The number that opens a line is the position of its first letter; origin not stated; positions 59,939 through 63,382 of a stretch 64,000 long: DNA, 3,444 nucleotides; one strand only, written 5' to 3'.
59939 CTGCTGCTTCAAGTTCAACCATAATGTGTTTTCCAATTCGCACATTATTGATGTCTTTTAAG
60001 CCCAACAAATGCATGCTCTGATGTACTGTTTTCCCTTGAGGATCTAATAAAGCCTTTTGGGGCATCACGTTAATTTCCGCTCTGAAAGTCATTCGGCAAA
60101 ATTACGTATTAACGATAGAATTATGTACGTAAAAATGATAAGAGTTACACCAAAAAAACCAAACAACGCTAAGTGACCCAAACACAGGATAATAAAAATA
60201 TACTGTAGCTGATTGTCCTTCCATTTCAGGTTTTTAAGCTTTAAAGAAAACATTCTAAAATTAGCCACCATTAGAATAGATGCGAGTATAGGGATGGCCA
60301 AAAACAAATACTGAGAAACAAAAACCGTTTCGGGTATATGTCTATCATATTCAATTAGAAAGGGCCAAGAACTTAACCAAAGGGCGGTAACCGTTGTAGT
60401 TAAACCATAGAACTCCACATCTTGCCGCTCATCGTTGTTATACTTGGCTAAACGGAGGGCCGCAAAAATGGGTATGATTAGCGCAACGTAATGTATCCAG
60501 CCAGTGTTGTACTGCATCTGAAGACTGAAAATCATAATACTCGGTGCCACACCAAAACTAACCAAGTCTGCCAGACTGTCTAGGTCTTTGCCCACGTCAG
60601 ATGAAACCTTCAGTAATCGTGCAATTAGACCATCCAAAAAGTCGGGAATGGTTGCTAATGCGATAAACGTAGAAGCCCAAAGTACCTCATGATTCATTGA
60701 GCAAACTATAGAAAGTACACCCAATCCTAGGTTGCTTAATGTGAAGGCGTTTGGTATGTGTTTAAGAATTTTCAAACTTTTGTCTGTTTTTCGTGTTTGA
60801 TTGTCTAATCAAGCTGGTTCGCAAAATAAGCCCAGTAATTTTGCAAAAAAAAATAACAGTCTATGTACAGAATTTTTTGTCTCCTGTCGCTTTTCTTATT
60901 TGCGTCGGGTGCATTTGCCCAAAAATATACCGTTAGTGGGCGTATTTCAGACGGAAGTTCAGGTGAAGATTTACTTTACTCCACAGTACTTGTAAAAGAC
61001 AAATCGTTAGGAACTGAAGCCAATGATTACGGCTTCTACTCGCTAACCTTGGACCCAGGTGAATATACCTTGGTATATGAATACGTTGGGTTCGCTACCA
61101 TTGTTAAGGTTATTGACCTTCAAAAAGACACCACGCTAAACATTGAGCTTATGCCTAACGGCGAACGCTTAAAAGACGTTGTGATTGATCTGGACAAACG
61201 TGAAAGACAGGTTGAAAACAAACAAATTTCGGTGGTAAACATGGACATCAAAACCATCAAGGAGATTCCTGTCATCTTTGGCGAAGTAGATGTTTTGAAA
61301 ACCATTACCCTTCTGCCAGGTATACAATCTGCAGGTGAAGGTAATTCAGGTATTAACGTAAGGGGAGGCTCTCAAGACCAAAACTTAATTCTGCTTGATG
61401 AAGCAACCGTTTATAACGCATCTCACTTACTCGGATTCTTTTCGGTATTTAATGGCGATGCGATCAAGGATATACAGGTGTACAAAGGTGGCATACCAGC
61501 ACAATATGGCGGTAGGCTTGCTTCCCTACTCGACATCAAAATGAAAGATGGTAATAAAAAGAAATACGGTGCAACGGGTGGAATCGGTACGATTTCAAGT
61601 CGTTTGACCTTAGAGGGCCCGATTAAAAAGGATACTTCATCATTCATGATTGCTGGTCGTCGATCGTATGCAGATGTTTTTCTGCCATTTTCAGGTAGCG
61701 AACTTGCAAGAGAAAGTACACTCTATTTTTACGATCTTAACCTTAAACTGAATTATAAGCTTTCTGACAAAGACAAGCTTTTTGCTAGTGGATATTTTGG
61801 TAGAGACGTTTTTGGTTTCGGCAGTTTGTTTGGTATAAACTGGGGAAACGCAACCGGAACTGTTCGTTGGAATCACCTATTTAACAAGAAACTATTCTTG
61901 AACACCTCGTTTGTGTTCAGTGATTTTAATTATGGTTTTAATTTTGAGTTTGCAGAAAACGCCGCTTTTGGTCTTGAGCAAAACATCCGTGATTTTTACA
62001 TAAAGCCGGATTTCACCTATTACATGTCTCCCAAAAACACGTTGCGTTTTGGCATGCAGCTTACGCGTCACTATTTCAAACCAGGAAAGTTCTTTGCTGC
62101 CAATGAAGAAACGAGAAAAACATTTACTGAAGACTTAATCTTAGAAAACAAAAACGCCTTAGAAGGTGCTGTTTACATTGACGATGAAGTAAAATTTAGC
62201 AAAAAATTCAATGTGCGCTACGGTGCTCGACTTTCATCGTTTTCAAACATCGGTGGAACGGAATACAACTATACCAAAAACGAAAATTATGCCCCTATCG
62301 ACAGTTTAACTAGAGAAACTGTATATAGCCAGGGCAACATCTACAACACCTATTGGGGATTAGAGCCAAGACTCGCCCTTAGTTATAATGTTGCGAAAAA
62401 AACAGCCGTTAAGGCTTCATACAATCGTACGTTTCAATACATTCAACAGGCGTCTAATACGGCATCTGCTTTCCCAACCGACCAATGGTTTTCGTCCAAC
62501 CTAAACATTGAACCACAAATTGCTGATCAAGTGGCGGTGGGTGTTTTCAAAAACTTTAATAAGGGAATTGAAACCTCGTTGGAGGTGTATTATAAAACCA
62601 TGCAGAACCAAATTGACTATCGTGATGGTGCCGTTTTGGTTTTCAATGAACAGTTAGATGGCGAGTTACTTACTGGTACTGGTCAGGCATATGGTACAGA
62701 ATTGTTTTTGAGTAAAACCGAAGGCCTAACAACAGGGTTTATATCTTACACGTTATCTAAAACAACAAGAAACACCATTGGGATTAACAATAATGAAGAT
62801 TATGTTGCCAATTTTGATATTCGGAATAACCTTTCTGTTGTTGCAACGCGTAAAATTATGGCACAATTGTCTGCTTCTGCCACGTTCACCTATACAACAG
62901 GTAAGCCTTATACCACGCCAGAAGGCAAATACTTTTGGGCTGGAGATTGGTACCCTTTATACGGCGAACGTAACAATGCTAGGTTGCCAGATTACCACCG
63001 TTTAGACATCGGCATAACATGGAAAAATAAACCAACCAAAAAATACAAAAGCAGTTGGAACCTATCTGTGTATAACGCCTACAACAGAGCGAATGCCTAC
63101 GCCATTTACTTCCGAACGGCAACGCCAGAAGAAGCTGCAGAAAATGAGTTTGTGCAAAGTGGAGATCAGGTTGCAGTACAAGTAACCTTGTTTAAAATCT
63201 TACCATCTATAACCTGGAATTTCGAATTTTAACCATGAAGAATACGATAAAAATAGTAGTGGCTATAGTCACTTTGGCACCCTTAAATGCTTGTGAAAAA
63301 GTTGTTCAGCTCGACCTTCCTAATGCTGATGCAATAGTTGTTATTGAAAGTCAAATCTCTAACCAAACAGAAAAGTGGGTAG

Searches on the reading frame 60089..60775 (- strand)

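Call 49: search_protein_families(library=pfam, proteins=[window:60089-60775:-], max_evalue=0.000001)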
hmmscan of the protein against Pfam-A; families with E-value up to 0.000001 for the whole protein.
window:60089-60775:- (228 aa): 1 family
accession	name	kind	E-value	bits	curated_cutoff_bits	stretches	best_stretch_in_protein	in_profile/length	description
PF01066.26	CDP-OH_P_transf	-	8.8e-19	68.8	22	1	6-140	2-135/152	CDP-alcohol phosphatidyltransferase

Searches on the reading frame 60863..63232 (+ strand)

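Call 49: search_protein_families(library=pfam, proteins=[window:60863-63232:+], max_evalue=0.000001)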
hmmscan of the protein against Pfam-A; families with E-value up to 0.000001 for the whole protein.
window:60863-63232:+ (789 aa): 4 families
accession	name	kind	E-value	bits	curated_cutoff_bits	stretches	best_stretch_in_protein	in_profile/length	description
PF00593.30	TonB_dep_Rec_b-barrel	-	1.1e-15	58.8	27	1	290-738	24-435/436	TonB dependent receptor-like, beta-barrel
PF13715.12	CarbopepD_reg_2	-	1.9e-14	53.9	32.2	1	24-108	1-88/88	CarboxypepD_reg-like domain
PF13620.12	CarboxypepD_reg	-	3.1e-09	37.5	32.3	1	23-96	1-81/82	Carboxypeptidase regulatory-like domain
PF07715.20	Plug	-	7.5e-09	36.5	23.9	1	143-218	24-102/107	TonB-dependent Receptor Plug Domain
